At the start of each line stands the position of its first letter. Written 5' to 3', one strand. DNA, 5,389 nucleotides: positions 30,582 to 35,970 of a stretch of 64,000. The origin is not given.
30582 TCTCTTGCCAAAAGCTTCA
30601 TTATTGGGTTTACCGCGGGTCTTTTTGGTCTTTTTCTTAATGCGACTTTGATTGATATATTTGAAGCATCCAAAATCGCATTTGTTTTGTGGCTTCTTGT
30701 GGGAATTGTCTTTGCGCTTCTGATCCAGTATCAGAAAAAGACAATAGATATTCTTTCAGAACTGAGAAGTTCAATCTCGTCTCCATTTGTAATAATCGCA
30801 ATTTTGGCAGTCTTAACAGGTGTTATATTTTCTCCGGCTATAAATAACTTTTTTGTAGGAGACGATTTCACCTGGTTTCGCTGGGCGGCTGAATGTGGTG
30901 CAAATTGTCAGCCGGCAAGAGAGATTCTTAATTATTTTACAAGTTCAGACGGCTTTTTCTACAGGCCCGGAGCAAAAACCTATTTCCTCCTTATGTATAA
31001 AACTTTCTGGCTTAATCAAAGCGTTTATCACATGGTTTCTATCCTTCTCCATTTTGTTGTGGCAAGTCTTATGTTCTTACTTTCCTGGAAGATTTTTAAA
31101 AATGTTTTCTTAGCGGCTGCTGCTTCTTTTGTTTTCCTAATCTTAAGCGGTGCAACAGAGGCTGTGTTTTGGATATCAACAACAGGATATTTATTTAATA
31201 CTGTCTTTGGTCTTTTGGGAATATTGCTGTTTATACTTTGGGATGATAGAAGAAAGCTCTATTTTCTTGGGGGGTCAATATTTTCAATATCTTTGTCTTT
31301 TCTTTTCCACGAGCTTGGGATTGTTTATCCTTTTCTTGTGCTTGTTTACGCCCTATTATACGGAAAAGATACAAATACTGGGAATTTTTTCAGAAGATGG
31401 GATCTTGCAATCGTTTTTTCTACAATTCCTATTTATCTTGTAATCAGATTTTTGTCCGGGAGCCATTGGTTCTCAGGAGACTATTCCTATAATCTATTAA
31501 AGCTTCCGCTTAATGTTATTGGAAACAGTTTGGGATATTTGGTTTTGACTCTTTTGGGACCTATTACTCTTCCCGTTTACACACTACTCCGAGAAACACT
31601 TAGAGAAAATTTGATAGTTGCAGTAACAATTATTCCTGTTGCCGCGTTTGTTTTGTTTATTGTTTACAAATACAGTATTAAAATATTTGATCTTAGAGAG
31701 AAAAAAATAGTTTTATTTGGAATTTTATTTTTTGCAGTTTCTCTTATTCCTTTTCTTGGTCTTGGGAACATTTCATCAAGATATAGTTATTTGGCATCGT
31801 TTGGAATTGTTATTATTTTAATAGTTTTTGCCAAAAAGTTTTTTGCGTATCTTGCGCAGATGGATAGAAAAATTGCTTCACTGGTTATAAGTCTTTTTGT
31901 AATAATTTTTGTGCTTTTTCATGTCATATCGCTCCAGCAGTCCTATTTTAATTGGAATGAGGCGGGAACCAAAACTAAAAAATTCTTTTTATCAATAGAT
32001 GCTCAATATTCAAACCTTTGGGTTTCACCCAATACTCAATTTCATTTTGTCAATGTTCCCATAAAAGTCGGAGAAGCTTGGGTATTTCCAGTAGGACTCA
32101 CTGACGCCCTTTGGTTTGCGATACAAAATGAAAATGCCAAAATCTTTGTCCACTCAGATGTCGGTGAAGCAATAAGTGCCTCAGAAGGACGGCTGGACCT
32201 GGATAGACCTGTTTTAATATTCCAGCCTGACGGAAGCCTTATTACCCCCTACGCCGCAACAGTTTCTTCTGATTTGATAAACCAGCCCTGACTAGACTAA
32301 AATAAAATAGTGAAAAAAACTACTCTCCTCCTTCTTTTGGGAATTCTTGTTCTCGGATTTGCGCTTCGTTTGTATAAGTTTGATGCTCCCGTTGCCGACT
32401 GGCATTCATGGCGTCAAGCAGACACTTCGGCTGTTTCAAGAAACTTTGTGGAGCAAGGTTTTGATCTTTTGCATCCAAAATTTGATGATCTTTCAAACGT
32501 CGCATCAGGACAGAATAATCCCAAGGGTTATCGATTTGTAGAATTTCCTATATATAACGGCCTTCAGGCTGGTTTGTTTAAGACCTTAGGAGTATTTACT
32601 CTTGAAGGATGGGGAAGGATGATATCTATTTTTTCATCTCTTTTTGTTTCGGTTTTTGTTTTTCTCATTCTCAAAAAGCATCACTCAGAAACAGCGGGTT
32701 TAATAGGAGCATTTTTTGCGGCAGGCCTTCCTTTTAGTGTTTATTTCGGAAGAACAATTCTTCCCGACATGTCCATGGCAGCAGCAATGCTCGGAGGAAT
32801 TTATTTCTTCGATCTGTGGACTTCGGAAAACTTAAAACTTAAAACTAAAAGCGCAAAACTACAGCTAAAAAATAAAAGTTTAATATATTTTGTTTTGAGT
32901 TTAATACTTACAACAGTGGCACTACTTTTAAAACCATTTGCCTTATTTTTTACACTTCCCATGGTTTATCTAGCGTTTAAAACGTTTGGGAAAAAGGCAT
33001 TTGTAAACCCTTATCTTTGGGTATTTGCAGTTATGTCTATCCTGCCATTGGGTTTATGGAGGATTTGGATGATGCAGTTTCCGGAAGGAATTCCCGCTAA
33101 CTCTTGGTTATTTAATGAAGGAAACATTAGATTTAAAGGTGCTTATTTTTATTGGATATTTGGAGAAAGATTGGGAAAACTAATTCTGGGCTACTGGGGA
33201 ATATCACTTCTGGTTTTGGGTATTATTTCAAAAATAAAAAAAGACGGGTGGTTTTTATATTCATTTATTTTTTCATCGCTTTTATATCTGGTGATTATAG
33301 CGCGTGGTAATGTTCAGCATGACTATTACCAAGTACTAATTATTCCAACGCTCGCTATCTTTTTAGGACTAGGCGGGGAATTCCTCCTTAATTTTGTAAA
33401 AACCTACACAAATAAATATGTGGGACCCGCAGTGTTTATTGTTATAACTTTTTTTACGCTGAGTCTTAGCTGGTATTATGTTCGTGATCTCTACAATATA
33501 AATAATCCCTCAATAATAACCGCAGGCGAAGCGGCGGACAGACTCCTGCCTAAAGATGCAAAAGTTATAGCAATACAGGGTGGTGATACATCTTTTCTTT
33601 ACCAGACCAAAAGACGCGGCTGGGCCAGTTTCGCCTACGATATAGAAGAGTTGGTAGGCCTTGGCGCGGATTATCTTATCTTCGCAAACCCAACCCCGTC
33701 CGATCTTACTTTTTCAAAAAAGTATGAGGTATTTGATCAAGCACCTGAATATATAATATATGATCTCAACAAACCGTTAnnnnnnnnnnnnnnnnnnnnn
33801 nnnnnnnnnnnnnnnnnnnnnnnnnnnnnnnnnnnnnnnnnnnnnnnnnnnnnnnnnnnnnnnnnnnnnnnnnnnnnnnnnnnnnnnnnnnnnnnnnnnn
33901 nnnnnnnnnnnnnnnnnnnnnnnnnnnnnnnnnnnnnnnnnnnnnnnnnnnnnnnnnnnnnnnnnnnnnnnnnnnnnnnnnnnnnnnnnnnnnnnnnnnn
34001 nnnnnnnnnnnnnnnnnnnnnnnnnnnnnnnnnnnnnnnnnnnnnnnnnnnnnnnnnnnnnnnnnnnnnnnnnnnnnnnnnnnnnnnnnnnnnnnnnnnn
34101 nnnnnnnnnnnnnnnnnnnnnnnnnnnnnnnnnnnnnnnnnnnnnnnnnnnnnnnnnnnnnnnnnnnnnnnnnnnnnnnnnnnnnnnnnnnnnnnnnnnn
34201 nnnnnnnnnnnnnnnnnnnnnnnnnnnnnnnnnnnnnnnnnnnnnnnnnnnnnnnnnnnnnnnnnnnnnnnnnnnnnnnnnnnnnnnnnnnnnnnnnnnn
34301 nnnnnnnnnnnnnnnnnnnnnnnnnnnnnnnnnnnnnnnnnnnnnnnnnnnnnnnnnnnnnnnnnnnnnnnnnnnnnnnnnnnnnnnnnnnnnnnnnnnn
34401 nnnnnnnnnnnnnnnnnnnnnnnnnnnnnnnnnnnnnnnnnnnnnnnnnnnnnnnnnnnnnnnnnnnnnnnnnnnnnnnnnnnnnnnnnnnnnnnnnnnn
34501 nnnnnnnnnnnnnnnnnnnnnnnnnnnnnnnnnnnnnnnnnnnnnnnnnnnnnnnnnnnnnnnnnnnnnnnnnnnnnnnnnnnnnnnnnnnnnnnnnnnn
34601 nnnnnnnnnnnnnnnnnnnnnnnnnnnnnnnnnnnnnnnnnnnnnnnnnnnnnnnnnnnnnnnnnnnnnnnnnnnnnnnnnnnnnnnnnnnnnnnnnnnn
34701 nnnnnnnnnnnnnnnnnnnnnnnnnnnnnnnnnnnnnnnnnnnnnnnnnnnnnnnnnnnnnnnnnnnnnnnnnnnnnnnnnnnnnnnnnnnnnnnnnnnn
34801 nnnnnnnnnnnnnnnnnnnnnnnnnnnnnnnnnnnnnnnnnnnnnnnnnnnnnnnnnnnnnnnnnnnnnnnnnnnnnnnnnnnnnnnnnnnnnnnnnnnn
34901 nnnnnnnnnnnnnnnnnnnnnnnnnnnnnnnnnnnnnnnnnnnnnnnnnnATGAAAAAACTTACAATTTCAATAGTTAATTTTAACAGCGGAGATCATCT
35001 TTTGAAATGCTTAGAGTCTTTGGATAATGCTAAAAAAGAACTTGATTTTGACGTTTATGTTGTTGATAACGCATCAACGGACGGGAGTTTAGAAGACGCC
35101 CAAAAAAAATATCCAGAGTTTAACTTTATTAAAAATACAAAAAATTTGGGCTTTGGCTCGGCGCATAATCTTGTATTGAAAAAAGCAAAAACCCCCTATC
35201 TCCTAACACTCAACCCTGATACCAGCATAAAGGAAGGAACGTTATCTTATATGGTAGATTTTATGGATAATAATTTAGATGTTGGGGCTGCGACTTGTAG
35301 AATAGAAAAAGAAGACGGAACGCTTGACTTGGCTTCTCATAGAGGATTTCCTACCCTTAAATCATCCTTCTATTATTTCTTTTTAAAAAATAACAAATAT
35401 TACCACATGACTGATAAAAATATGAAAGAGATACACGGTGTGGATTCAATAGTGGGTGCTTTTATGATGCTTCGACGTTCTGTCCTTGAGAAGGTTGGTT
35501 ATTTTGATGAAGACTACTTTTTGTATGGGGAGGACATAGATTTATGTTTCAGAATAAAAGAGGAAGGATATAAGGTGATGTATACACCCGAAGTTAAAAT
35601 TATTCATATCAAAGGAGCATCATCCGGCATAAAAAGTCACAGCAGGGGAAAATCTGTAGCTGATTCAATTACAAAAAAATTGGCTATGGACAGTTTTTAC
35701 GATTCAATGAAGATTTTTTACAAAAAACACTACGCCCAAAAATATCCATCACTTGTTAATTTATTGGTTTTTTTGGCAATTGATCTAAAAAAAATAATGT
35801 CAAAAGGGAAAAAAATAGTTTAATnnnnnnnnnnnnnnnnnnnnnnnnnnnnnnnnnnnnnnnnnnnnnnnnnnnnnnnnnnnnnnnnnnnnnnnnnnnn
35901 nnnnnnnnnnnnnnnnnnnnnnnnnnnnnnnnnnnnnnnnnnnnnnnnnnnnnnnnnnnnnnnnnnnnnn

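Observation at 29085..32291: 1068-aa fusion of an O-antigen-ligase/polymerase-like domain with a second GT-C-like membrane domain; ligase signature His replaced by Asp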

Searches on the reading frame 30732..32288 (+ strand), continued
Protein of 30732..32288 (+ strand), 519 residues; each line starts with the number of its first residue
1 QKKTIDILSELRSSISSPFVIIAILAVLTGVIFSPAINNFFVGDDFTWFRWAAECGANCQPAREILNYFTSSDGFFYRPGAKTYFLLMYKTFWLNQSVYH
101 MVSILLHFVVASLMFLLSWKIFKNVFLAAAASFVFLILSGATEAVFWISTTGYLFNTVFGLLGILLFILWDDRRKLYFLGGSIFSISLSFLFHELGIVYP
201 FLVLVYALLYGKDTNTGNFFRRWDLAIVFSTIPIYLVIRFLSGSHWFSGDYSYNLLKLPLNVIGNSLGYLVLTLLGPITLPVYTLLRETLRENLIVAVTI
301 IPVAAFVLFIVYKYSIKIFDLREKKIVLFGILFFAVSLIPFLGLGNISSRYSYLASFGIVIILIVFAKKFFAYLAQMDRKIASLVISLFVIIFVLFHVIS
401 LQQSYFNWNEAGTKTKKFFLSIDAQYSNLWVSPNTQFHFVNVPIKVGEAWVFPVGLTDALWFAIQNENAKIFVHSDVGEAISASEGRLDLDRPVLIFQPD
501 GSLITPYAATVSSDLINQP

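Call 93: find_encoding_contigs(protein=P0243, flank=8000, max_places=1)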
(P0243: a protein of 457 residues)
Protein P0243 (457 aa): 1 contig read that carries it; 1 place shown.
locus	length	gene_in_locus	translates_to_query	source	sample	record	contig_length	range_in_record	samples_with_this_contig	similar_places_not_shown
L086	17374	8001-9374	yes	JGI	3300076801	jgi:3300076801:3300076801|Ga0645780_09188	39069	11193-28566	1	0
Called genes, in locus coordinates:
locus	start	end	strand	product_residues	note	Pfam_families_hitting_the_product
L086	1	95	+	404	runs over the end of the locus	PF00266:Aminotran_5, PF00155:Aminotran_1_2 (weak)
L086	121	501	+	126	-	PF01592:NifU_N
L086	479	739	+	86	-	PF13370:Fer4_13, PF13459:Fer4_15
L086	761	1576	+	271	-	PF13098:Thioredoxin_2, PF13462:Thioredoxin_4, PF01323:DSBA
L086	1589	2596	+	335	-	PF08240:ADH_N, PF16912:Glu_dehyd_C, PF00107:ADH_zinc_N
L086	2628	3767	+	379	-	PF13439:Glyco_transf_4, PF13524:Glyco_trans_1_2 (faint), PF00534:Glycos_transf_1, PF13692:Glyco_trans_1_4, PF20706:GT4-conflict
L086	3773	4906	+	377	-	PF13439:Glyco_transf_4, PF20706:GT4-conflict, PF00534:Glycos_transf_1, PF13692:Glyco_trans_1_4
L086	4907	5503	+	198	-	PF00132:Hexapep, PF14602:Hexapep_2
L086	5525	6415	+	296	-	PF00535:Glycos_transf_2, PF10111:Glyco_tranf_2_2 (weak), PF13641:Glyco_tranf_2_3, PF13712:Glyco_tranf_2_5 (weak)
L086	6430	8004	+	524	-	-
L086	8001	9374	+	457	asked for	-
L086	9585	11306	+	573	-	PF13231:PMT_2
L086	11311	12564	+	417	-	PF00534:Glycos_transf_1, PF13692:Glyco_trans_1_4, PF13524:Glyco_trans_1_2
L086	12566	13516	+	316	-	PF00535:Glycos_transf_2, PF13641:Glyco_tranf_2_3, PF13632:Glyco_trans_2_3 (weak)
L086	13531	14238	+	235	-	PF00696:AA_kinase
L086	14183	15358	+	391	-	PF13439:Glyco_transf_4 (weak), PF20706:GT4-conflict (weak), PF00534:Glycos_transf_1, PF13692:Glyco_trans_1_4, PF13524:Glyco_trans_1_2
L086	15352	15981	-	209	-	-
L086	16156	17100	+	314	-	PF00890:FAD_binding_2 (faint), PF01134:GIDA (faint), PF01266:DAO (faint), PF03486:HI0933_like (faint), PF07992:Pyr_redox_2, PF13241:NAD_binding_7 (faint), PF13738:Pyr_redox_3, PF00070:Pyr_redox, +1 more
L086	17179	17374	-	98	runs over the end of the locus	-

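Call 95: find_encoding_contigs(protein=P0237, flank=5000, max_places=1)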
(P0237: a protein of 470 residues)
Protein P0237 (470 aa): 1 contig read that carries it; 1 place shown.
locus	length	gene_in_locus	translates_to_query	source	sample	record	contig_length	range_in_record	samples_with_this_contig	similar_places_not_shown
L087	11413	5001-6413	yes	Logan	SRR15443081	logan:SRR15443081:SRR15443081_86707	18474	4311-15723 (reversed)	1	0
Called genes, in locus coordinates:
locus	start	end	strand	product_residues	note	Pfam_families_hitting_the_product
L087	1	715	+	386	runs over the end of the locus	PF13439:Glyco_transf_4, PF00534:Glycos_transf_1, PF20706:GT4-conflict, PF13692:Glyco_trans_1_4, PF13524:Glyco_trans_1_2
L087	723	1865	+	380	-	PF13439:Glyco_transf_4, PF20706:GT4-conflict, PF00534:Glycos_transf_1, PF13692:Glyco_trans_1_4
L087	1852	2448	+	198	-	PF25084:LbH_EIF2B (faint), PF25087:GMPPB_C (faint), PF00132:Hexapep, PF14602:Hexapep_2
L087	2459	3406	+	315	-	PF00535:Glycos_transf_2, PF13641:Glyco_tranf_2_3, PF13712:Glyco_tranf_2_5 (faint)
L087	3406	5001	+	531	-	-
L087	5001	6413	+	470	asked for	-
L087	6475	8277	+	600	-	PF13231:PMT_2, PF02366:PMT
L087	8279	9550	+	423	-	PF00534:Glycos_transf_1 (weak), PF13692:Glyco_trans_1_4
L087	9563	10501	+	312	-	PF00535:Glycos_transf_2, PF10111:Glyco_tranf_2_2 (faint), PF13641:Glyco_tranf_2_3, PF13632:Glyco_trans_2_3 (faint)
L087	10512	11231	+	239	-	PF00696:AA_kinase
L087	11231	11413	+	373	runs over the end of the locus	PF13439:Glyco_transf_4, PF00534:Glycos_transf_1, PF13692:Glyco_trans_1_4, PF20706:GT4-conflict (weak)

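Call 96: find_encoding_contigs(protein=P0245, flank=5000, max_places=1)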
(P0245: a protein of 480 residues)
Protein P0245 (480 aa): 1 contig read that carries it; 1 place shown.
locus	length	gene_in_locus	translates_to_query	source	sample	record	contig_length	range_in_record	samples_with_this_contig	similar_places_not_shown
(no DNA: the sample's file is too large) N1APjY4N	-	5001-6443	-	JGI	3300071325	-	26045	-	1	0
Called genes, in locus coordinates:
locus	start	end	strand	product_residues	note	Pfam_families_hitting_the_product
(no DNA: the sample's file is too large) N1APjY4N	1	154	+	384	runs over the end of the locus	PF13439:Glyco_transf_4, PF00534:Glycos_transf_1, PF13692:Glyco_trans_1_4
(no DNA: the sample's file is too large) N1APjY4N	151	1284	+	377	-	PF13439:Glyco_transf_4, PF20706:GT4-conflict, PF00534:Glycos_transf_1, PF13692:Glyco_trans_1_4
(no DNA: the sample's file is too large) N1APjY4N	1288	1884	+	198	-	PF00132:Hexapep, PF14602:Hexapep_2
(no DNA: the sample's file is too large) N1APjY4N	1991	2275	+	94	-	-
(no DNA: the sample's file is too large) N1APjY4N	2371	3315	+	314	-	PF00535:Glycos_transf_2, PF10111:Glyco_tranf_2_2 (faint), PF13641:Glyco_tranf_2_3, PF13712:Glyco_tranf_2_5 (faint)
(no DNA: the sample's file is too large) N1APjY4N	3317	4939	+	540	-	-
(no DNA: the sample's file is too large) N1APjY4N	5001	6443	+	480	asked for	-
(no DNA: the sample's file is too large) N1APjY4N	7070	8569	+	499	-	PF02366:PMT, PF13231:PMT_2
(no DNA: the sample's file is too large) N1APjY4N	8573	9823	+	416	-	PF00534:Glycos_transf_1, PF13692:Glyco_trans_1_4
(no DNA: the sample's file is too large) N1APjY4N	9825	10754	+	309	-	PF00535:Glycos_transf_2, PF10111:Glyco_tranf_2_2 (weak), PF13641:Glyco_tranf_2_3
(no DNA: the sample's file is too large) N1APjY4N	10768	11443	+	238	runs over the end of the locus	PF00696:AA_kinase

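Call 97: find_encoding_contigs(protein=P0260, flank=5000, max_places=1)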
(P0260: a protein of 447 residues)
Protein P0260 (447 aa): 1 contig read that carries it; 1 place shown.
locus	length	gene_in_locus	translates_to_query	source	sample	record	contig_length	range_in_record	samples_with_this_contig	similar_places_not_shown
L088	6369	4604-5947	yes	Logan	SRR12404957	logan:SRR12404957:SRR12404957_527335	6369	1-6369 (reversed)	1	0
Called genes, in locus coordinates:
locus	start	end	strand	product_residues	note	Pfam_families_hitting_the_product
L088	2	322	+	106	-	?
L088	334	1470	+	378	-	PF13439:Glyco_transf_4 (weak), PF13524:Glyco_trans_1_2 (faint), PF20706:GT4-conflict, PF00534:Glycos_transf_1, PF13692:Glyco_trans_1_4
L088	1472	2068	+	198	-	PF00132:Hexapep, PF14602:Hexapep_2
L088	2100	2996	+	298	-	PF00535:Glycos_transf_2, PF10111:Glyco_tranf_2_2 (weak), PF13641:Glyco_tranf_2_3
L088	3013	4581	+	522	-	-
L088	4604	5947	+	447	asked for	-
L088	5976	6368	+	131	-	?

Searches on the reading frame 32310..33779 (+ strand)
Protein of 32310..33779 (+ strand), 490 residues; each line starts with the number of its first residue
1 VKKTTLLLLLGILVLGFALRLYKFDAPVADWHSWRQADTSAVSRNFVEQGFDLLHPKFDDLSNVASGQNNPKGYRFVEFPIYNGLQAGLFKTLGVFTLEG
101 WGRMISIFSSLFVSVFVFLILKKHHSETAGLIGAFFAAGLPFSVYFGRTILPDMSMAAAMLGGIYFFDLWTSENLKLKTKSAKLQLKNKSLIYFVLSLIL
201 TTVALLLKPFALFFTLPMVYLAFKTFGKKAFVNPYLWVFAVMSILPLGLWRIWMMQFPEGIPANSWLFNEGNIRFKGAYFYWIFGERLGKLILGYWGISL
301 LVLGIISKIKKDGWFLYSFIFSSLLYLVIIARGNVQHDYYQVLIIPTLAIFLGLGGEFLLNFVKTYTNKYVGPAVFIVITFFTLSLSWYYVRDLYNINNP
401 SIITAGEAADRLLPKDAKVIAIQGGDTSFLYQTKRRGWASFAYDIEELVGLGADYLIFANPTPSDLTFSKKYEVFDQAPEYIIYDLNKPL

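Call 8: search_protein_families(library=pfam, proteins=[window:32310-33779:+], max_evalue=0.001)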
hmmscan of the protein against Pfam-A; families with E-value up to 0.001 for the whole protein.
window:32310-33779:+ (490 aa): 1 family
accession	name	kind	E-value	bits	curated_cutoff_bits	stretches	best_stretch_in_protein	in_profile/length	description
PF13231.12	PMT_2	-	0.0004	21.1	26.1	1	103-250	25-157/160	Dolichyl-phosphate-mannose-protein mannosyltransferase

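Call 54: search_protein_families(library=ncbifam, proteins=[window:32310-33779:+], max_evalue=0.001)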
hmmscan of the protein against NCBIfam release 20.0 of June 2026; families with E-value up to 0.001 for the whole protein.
window:32310-33779:+ (490 aa): 0 families

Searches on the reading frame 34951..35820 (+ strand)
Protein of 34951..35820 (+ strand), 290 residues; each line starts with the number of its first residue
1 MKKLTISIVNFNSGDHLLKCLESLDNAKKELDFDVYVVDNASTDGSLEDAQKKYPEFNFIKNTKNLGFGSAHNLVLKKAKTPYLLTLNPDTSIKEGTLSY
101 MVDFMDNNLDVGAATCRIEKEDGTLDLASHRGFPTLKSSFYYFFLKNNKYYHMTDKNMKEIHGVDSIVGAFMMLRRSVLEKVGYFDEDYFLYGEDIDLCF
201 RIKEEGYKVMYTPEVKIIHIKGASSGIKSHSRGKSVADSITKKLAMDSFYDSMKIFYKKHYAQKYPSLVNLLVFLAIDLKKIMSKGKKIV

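Call 8: search_protein_families(library=pfam, proteins=[window:34951-35820:+], max_evalue=0.001)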
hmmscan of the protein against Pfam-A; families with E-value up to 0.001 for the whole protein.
window:34951-35820:+ (290 aa): 6 families
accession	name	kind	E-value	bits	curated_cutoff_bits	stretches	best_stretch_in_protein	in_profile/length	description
PF00535.33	Glycos_transf_2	-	5.6e-24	85.4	23.3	1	6-182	2-167/168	Glycosyl transferase family 2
PF13641.12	Glyco_tranf_2_3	-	4.4e-17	63.3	27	1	4-224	3-216/230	Glycosyltransferase like family 2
PF13632.12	Glyco_trans_2_3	-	5.2e-12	46.4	27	1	84-224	2-127/198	Glycosyl transferase family group 2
PF13712.12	Glyco_tranf_2_5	-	2.4e-05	24.6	27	1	68-221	41-191/210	Glycosyltransferase like family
PF13506.12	Glyco_transf_21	-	7.2e-05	22.8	21.7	1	76-215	26-150/174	Glycosyl transferase family 21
PF02709.20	Glyco_transf_7C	-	8.1e-05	22.6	23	1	163-214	15-67/78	N-terminal domain of galactosyltransferase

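Call 54: search_protein_families(library=ncbifam, proteins=[window:34951-35820:+], max_evalue=0.001)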
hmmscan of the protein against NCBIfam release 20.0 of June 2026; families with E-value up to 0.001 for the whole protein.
window:34951-35820:+ (290 aa): 14 families
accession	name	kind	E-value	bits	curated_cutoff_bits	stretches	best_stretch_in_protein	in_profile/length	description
TIGR03937.1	PgaC_IcaA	equivalog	2.6e-18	66.2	422.3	2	3-116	46-161/407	poly-beta-1,6-N-acetyl-D-glucosamine synthase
TIGR03965.1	mycofact_glyco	equivalog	8.9e-16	57.8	280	2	164-219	226-280/467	mycofactocin biosynthesis glycosyltransferase MftF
TIGR01556.1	rhamnosyltran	subfamily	2.7e-14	53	200.55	1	18-225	7-206/281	rhamnosyltransferase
TIGR03111.1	glyc2_xrt_Gpos1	hypoth_equivalog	3e-13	49.4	363.95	1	3-210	50-256/439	TIGR03111 family XrtG-associated glycosyltransferase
NF041875.1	EPS_EpsD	equivalog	3e-11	43.3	370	1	7-225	4-212/325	exopolysaccharide biosynthesis glycosyltransferase EpsD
NF038299.1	EPS_HpsN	equivalog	4.4e-11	42.3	425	1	11-231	10-232/317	hormogonium polysaccharide biosynthesis glycosyltransferase HpsN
NF038302.1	EPS_HpsE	equivalog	6.6e-11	41.7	300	1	3-219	2-222/307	hormogonium polysaccharide biosynthesis glycosyltransferase HpsE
TIGR04283.1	glyco_like_mftF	equivalog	1.5e-10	41.1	182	1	6-128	3-121/221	TIGR04283 family arsenosugar biosynthesis glycosyltransferase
NF007482.0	PRK10073.1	equivalog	3.2e-09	36.2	423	1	2-116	6-120/334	glycosyltransferase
TIGR04440.1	glyco_TIGR04440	domain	3.2e-07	30.3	70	1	16-118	14-119/215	TIGR00180 family glycosyltransferase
TIGR04242.1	nodulat_NodC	equivalog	4.2e-07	29.3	550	1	12-121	58-171/395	chitooligosaccharide synthase NodC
NF053739.1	GlytfEpsEBac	equivalog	8.6e-06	24.9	450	1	7-141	6-139/265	glycosyltransferase EpsE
NF045692.1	OglycostaseCruG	equivalog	1.9e-05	23.8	600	1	4-221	43-257/386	2'-O-glycosyltransferase CruG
NF047683.1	TeichurnBiosyTuaG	equivalog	2.5e-05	24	400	1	5-108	9-114/252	teichuronic acid biosynthesis protein TuaG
